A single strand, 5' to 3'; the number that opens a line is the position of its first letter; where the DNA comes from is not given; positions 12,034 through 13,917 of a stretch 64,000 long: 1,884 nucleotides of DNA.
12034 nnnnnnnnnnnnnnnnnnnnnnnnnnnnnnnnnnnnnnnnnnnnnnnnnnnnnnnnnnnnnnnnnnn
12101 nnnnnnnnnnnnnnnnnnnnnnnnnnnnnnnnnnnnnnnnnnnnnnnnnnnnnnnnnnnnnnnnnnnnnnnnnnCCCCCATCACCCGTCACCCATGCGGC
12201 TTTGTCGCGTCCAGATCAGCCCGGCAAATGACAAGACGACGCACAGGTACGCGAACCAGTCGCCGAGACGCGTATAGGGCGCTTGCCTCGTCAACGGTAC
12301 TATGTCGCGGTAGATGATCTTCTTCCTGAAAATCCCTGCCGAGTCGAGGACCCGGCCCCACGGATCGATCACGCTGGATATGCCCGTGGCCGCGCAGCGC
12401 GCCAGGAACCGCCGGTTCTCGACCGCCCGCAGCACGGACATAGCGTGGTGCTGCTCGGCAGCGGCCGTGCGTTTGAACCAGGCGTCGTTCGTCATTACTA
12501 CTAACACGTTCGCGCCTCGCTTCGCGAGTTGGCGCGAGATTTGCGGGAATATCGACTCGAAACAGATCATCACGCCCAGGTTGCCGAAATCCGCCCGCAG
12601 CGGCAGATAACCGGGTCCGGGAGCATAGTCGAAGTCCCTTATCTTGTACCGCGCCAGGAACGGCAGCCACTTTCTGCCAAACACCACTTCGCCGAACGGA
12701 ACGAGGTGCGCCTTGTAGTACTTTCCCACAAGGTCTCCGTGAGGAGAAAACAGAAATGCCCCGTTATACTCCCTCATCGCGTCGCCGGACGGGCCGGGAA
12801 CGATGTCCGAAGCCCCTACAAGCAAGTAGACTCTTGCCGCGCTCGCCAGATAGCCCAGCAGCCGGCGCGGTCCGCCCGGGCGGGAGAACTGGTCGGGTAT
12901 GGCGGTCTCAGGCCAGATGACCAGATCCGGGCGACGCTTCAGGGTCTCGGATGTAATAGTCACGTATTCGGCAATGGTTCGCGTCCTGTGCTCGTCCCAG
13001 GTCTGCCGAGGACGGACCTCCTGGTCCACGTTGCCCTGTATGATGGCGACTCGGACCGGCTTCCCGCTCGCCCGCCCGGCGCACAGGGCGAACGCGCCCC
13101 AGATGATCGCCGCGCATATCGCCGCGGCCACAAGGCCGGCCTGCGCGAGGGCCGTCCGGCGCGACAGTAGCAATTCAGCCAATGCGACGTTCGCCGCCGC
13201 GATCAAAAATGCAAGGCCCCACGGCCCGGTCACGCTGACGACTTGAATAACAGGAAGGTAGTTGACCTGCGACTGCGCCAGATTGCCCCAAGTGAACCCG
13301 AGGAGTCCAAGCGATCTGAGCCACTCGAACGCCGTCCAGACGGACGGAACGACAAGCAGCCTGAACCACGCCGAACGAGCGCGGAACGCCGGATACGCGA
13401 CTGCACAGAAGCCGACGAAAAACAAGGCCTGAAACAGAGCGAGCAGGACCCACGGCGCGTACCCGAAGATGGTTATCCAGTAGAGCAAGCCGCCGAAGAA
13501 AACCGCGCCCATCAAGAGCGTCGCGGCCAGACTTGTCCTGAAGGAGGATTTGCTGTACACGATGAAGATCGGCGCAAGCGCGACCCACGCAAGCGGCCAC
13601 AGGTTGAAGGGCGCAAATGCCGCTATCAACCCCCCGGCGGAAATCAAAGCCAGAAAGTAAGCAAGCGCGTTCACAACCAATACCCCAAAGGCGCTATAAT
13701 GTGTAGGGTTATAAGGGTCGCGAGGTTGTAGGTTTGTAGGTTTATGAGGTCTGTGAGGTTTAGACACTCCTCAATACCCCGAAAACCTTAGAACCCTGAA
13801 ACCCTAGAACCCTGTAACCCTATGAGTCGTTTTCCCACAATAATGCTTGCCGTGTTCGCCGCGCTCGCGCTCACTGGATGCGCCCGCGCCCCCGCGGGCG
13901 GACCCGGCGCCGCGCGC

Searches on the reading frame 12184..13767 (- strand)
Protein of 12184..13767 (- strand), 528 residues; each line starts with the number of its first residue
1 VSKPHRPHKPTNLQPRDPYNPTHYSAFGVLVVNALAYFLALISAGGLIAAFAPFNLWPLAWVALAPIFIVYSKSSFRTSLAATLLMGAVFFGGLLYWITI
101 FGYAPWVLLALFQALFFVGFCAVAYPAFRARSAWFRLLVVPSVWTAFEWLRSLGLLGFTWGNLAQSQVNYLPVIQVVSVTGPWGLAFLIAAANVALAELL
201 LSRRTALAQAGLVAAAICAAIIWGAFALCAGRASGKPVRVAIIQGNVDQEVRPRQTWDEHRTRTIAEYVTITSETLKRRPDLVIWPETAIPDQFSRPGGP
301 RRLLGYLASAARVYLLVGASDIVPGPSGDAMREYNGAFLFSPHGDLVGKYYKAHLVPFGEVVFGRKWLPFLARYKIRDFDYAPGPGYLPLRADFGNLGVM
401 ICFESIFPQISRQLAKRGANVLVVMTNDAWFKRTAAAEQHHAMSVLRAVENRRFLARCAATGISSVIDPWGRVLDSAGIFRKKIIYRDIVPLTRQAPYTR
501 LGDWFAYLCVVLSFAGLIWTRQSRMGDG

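Call 25: search_protein_families(library=pfam, proteins=[window:12184-13767:-], max_evalue=0.00001)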
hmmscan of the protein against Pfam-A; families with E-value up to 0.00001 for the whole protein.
window:12184-13767:- (528 aa): 2 families
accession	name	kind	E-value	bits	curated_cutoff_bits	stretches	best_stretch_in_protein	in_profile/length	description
PF00795.27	CN_hydrolase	-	8.2e-35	120.8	23.2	1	239-496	1-254/256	Carbon-nitrogen hydrolase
PF20154.4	LNT_N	-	3.9e-32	112.1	27.1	1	44-194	2-158/159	Apolipoprotein N-acyltransferase N-terminal domain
